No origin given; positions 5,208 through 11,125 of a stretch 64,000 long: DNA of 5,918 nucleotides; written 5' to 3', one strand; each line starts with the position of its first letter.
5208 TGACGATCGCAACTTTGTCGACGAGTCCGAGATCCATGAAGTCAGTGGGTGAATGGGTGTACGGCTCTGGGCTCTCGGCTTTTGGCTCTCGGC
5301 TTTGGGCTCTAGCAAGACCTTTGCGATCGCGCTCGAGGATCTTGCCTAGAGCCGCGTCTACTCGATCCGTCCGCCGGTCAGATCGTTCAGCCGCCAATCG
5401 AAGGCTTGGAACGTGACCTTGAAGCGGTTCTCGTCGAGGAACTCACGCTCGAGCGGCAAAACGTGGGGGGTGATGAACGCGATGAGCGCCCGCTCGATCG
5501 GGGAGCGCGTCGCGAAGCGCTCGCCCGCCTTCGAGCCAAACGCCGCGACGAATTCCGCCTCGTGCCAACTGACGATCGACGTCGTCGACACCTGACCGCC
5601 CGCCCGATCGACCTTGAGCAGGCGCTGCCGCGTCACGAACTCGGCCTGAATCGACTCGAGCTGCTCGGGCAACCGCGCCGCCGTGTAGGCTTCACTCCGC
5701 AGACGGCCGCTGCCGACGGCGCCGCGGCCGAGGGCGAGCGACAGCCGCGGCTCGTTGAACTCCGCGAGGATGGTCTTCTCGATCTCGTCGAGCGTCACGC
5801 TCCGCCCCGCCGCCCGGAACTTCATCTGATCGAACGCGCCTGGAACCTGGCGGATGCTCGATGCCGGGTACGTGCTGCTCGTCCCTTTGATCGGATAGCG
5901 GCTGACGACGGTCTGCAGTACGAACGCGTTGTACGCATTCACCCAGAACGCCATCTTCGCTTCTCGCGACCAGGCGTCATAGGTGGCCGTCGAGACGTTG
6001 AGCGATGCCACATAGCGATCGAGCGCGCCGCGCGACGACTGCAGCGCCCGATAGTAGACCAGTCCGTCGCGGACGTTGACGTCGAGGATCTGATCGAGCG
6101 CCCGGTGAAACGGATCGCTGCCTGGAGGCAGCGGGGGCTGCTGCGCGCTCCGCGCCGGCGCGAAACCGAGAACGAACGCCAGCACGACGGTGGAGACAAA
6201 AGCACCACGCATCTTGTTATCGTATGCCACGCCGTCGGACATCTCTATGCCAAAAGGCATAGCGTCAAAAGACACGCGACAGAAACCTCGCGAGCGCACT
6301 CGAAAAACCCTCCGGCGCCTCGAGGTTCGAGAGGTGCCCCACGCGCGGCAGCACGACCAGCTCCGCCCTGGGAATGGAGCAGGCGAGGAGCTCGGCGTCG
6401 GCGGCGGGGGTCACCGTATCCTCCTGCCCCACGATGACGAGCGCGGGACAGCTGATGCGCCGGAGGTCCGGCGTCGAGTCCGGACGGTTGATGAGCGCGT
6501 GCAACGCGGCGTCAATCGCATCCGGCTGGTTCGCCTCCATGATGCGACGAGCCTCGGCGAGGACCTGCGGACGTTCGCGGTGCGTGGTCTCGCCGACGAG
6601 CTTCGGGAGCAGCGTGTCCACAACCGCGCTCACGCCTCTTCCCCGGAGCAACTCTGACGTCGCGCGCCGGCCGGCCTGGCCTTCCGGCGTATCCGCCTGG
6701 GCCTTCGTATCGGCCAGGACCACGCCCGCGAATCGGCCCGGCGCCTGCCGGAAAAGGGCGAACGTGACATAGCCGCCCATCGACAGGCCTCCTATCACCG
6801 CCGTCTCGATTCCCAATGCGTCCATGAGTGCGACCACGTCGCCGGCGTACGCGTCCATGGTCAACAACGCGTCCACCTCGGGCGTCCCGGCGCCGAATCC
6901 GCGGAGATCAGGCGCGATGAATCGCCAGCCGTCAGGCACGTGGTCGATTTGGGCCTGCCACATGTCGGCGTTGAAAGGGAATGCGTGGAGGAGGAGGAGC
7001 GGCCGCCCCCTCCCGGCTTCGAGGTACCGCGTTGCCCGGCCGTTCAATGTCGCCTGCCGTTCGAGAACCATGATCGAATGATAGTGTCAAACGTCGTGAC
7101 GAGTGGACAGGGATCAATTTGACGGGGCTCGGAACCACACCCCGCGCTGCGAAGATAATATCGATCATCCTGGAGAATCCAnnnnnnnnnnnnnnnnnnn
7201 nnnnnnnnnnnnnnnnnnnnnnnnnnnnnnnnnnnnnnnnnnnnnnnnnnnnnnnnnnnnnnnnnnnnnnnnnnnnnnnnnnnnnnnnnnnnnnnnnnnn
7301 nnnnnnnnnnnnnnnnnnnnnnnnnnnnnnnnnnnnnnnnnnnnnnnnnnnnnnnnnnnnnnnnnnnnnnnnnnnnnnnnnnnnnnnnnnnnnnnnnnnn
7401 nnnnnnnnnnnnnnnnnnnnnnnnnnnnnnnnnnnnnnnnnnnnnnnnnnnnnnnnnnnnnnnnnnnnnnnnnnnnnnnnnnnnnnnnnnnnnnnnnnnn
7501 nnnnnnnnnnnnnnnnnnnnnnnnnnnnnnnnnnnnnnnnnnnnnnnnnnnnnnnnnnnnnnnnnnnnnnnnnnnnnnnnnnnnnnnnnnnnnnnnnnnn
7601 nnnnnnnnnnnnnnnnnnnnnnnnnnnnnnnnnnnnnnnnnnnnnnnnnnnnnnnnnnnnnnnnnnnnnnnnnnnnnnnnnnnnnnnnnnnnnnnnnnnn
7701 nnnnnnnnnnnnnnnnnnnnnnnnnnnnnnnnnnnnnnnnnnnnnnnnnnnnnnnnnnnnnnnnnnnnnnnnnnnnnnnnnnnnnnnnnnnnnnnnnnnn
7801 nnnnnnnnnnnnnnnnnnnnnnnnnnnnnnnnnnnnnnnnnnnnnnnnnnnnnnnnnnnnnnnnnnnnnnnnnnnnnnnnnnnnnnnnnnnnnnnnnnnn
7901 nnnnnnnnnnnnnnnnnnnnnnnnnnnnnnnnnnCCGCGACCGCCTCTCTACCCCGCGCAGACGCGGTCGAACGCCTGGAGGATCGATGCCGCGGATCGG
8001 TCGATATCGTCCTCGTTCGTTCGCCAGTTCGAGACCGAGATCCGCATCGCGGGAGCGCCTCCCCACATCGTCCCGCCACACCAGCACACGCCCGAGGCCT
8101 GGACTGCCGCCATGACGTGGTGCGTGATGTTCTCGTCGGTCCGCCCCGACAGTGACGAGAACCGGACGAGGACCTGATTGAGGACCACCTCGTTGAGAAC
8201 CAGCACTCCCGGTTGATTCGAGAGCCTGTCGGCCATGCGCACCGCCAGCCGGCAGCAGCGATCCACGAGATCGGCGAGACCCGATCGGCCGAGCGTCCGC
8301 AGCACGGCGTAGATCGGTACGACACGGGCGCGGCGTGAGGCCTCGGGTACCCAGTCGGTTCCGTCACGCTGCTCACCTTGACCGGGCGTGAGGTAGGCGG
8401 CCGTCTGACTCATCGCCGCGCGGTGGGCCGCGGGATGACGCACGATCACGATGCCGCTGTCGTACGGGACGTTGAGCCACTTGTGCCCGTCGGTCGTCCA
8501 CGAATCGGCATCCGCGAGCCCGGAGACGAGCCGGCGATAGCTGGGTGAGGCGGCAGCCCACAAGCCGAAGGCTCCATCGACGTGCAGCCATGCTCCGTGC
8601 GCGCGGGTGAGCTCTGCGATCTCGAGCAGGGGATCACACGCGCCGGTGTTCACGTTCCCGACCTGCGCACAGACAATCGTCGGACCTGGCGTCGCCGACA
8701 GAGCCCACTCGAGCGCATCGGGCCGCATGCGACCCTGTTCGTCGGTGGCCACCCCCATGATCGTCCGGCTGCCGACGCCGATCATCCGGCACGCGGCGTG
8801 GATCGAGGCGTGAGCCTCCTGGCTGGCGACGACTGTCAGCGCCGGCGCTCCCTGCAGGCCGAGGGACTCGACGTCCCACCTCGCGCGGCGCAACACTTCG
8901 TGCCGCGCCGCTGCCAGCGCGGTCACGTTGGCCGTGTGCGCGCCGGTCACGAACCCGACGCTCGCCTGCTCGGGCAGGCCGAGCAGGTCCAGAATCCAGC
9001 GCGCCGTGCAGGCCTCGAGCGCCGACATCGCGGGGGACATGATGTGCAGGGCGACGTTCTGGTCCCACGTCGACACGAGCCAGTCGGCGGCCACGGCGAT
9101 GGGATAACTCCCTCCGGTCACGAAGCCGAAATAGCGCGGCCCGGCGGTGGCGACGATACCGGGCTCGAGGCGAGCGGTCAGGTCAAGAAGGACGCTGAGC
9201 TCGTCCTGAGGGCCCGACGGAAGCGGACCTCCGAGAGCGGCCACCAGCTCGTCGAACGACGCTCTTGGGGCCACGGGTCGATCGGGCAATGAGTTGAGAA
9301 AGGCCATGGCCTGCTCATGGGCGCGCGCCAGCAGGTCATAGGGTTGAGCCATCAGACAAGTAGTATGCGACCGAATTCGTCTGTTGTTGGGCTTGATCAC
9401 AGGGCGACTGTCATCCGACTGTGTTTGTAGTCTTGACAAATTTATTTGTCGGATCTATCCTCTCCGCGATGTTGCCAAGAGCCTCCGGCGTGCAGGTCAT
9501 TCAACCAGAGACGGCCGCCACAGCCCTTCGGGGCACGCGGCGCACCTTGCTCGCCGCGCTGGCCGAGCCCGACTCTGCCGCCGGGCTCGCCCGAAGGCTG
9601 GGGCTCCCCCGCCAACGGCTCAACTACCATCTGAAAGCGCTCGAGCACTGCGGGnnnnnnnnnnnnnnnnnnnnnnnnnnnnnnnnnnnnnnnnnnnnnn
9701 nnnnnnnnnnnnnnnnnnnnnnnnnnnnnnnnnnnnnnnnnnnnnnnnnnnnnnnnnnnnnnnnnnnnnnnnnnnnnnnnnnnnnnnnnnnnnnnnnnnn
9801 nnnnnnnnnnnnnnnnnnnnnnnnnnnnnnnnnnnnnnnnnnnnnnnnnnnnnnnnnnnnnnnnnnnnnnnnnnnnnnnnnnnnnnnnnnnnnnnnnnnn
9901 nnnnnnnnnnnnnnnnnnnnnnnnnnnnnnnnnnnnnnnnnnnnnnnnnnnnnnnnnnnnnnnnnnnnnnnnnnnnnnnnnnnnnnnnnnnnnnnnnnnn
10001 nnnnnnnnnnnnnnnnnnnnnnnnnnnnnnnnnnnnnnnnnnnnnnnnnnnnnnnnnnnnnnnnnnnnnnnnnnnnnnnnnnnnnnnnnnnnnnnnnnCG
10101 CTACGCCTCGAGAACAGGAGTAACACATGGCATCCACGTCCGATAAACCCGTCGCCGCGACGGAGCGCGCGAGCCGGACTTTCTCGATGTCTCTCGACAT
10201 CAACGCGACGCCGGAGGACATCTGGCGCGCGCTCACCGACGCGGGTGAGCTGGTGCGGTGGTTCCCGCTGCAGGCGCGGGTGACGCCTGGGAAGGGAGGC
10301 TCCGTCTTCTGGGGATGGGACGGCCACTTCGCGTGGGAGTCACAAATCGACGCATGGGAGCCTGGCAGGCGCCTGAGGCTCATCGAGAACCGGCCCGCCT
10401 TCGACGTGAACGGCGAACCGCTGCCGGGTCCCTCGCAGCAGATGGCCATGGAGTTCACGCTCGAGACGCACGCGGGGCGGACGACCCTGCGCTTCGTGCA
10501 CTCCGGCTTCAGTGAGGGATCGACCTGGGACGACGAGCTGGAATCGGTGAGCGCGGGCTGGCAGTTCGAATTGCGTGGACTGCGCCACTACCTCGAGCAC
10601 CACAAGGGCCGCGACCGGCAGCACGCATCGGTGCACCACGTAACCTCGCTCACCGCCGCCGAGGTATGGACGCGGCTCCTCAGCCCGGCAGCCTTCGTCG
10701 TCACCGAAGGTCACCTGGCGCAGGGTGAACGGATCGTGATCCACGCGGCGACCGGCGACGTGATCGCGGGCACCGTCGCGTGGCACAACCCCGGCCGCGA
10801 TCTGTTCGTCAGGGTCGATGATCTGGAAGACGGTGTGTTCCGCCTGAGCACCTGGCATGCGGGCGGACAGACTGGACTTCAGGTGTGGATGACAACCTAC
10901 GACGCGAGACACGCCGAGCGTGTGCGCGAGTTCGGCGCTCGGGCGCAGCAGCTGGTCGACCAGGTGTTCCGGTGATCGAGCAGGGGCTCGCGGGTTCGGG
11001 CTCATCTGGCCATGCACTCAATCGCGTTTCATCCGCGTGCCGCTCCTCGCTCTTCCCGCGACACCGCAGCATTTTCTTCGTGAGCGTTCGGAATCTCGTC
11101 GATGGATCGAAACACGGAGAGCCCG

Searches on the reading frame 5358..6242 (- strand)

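Call 83: search_protein_families(library=pfam, proteins=[window:5358-6242:-], max_evalue=0.001)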
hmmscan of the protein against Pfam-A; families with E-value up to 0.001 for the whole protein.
window:5358-6242:- (294 aa): 1 family
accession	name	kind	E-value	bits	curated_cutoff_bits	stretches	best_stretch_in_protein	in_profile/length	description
PF04784.19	DUF547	-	9.9e-18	64.8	27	1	89-203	2-125/125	Protein of unknown function, DUF547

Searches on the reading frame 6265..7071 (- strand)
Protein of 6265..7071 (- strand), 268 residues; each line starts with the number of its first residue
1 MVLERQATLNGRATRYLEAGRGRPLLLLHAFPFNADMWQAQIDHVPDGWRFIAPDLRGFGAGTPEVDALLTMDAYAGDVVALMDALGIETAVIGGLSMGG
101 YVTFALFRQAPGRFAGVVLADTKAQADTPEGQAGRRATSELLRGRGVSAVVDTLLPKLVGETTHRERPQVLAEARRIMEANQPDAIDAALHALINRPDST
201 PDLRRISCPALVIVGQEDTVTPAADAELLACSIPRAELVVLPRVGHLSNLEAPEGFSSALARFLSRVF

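Call 83: search_protein_families(library=pfam, proteins=[window:6265-7071:-], max_evalue=0.001)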
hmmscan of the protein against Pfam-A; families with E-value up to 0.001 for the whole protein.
window:6265-7071:- (268 aa): 5 families
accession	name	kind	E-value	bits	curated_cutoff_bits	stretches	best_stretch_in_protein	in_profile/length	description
PF00561.26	Abhydrolase_1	-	5.1e-27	95.5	25.8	1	24-253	2-245/245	alpha/beta hydrolase fold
PF12697.13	Abhydrolase_6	-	5.2e-21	76.7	26.3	1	25-257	1-215/217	Alpha/beta hydrolase family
PF03096.20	Ndr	-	5.5e-12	45.4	23.3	1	67-264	77-276/283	Ndr family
PF12146.15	Hydrolase_4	-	4e-11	43.1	27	1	47-246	30-232/239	Serine aminopeptidase, S33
PF00326.27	Peptidase_S9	-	0.00094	19.2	22.6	0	89-120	64-95/213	Prolyl oligopeptidase family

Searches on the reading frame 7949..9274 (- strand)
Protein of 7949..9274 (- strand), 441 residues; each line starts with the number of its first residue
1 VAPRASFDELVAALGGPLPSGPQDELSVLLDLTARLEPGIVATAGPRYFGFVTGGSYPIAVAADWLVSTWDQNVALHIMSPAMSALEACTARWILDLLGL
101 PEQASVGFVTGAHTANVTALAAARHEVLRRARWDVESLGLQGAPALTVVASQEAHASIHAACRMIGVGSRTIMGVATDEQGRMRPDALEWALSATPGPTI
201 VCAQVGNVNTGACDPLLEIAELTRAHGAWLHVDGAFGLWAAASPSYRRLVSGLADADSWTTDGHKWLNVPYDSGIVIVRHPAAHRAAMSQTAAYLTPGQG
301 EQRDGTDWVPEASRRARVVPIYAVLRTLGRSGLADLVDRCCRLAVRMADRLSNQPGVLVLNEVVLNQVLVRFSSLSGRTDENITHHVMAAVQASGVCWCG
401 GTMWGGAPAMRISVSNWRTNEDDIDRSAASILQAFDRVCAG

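Call 83: search_protein_families(library=pfam, proteins=[window:7949-9274:-], max_evalue=0.001)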
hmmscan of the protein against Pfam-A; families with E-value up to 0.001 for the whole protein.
window:7949-9274:- (441 aa): 3 families
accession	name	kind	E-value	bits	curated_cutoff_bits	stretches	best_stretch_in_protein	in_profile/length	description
PF00282.25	Pyridoxal_deC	-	3.9e-52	177.7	27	1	18-369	12-371/375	Pyridoxal-dependent decarboxylase conserved domain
PF00266.25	Aminotran_5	-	2.3e-09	37.1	21.5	1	148-421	92-366/371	Aminotransferase class-V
PF01212.27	Beta_elim_lyase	-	1.4e-06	28.3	27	1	147-358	73-236/288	Beta-eliminating lyase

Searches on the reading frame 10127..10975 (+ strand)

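Call 83: search_protein_families(library=pfam, proteins=[window:10127-10975:+], max_evalue=0.001)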
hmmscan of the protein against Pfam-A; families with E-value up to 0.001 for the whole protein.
window:10127-10975:+ (282 aa): 2 families
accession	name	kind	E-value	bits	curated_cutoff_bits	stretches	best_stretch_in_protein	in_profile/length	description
PF08327.17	AHSA1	-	4.3e-16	59.7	22.1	1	26-157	1-125/125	Activator of Hsp90 ATPase homolog 1-like protein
PF10604.15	Polyketide_cyc2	-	2.1e-06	28.5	27.4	1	18-84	3-76/142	Polyketide cyclase / dehydrase and lipid transport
